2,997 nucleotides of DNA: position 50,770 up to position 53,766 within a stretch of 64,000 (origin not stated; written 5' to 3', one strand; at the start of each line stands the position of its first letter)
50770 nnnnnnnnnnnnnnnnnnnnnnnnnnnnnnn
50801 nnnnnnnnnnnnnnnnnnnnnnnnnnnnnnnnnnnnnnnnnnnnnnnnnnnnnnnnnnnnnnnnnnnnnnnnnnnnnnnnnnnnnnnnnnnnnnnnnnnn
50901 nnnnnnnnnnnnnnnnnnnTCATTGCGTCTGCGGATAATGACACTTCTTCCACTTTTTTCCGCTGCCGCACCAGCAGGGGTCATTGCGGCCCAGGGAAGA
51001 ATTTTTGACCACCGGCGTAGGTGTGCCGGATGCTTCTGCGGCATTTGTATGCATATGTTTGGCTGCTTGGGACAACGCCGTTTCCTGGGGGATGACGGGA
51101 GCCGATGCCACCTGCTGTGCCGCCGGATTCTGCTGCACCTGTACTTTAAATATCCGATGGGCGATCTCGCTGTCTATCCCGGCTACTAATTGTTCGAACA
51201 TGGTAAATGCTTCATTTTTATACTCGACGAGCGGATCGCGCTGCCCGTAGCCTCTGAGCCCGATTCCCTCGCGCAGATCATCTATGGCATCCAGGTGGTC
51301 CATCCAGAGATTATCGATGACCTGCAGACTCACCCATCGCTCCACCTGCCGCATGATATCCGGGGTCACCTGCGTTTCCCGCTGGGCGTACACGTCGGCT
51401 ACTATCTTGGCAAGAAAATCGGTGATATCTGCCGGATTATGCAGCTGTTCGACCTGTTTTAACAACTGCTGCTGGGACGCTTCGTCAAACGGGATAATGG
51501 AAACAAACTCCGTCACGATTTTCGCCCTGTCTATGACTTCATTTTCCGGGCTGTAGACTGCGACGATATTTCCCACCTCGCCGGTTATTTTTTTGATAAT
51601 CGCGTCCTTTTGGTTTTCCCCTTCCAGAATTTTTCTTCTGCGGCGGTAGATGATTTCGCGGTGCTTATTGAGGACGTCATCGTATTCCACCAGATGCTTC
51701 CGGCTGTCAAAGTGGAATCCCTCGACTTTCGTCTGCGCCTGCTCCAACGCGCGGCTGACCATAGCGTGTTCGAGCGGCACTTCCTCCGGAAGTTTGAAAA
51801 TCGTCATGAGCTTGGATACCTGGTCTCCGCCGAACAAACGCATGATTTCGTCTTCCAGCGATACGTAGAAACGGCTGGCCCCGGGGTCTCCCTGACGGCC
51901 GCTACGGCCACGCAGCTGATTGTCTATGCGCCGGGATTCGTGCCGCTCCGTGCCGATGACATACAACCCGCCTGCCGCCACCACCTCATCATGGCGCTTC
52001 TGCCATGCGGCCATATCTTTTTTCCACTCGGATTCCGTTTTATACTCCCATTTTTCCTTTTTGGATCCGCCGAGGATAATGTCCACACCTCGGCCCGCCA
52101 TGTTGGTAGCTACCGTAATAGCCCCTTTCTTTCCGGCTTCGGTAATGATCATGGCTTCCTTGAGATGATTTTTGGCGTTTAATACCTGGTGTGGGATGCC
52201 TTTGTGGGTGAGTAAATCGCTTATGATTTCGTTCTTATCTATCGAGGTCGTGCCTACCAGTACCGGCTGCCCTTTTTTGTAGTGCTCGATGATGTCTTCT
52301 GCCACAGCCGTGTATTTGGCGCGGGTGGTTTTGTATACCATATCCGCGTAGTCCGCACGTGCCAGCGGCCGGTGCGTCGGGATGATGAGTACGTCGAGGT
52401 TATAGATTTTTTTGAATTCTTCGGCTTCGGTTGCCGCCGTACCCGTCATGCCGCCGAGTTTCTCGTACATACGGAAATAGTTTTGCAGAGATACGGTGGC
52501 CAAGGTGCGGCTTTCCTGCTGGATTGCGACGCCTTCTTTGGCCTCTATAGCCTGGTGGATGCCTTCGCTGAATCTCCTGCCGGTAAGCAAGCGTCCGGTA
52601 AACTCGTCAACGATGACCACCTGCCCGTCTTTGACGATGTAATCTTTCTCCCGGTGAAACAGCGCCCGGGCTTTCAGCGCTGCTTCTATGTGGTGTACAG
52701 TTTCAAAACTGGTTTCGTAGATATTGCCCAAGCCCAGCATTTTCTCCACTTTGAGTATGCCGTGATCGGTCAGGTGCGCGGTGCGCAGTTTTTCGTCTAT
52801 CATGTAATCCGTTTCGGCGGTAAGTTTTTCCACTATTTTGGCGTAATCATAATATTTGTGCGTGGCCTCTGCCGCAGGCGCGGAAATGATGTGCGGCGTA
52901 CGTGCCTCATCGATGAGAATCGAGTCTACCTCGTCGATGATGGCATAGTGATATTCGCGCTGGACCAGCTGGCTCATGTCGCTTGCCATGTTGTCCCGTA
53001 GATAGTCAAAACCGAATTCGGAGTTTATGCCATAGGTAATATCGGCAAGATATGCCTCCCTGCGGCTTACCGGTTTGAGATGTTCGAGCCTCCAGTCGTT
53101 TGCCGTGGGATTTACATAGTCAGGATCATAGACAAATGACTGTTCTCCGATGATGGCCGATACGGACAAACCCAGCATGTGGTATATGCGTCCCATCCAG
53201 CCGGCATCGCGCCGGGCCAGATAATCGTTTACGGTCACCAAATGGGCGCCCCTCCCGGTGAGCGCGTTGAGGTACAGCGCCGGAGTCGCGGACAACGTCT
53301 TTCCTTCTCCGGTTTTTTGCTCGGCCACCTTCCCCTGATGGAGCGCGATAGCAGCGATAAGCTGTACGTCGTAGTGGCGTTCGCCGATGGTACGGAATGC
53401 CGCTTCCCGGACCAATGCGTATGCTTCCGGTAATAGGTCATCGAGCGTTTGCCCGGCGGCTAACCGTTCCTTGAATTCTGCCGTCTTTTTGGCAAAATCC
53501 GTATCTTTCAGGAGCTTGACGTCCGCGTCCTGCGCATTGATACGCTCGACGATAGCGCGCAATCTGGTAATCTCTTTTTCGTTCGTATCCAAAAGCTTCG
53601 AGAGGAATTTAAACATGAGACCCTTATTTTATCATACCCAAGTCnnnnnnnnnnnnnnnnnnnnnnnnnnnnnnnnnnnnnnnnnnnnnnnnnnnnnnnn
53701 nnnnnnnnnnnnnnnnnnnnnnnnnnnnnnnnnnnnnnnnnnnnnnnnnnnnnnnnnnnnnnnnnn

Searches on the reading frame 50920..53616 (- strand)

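Call 67: search_protein_families(library=pfam, proteins=[window:50920-53616:-], max_evalue=0.001)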
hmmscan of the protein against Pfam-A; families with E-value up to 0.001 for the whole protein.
window:50920-53616:- (898 aa): 5 families
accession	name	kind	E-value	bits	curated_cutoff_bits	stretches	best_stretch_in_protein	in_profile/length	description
PF07517.20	SecA_DEAD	-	1.3e-115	386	24.6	1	7-402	3-290/290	SecA DEAD-like domain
PF21090.3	P-loop_SecA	-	7.4e-86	287.4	27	1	417-611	1-204/205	SecA P-loop domain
PF07516.18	SecA_SW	-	4.8e-60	203.5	26.7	1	614-826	1-200/200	SecA Wing and Scaffold domain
PF01043.26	SecA_PP_bind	-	4.2e-38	130.7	23.5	1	251-358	2-110/110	SecA preprotein cross-linking domain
PF02810.21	SEC-C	-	1.3e-09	38.1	20.4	1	877-895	1-19/19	SEC-C motif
